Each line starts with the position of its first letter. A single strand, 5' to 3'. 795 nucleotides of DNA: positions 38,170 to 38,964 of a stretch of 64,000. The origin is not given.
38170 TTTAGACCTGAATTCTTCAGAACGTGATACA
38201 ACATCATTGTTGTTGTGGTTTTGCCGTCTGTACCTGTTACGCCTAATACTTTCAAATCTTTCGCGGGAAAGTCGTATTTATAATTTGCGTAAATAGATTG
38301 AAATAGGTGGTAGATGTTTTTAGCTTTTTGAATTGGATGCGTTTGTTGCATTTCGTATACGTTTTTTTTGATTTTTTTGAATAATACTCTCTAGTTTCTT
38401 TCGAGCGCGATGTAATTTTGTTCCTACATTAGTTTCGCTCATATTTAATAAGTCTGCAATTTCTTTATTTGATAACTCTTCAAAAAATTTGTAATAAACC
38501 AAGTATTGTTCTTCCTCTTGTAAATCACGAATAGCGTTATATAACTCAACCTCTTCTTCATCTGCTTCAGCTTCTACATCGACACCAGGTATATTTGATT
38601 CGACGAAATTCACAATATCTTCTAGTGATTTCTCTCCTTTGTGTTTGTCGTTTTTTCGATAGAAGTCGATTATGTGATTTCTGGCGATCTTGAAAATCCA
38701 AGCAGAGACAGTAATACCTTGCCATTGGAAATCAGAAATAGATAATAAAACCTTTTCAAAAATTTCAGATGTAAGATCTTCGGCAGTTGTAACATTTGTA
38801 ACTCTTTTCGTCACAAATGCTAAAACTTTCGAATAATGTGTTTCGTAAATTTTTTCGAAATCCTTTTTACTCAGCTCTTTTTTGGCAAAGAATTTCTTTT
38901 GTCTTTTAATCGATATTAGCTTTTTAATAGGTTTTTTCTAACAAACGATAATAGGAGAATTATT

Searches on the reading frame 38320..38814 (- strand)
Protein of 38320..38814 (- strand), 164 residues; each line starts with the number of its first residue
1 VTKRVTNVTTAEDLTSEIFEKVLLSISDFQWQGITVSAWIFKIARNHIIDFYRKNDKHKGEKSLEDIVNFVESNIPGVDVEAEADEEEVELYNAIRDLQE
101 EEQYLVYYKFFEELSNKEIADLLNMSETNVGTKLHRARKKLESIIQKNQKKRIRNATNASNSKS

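Call 70: search_protein_families(library=pfam, proteins=[window:38320-38814:-], max_evalue=0.001)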
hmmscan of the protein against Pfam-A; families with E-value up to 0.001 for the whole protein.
window:38320-38814:- (164 aa): 5 families
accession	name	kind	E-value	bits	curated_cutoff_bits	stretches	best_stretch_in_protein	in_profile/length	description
PF08281.18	Sigma70_r4_2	-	4e-14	52.4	25.7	1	90-141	3-54/54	Sigma-70, region 4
PF04542.20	Sigma70_r2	-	6.3e-12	45.6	24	1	4-57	16-70/71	Sigma-70 region 2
PF04545.22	Sigma70_r4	-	2.1e-06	27.6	24.1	1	94-141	1-48/50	Sigma-70, region 4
PF07638.17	Sigma70_ECF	-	2.4e-06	28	21.1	1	42-143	81-181/185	ECF sigma factor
PF00196.25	GerE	-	0.0008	19.4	23.5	0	114-142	18-46/57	Bacterial regulatory proteins, luxR family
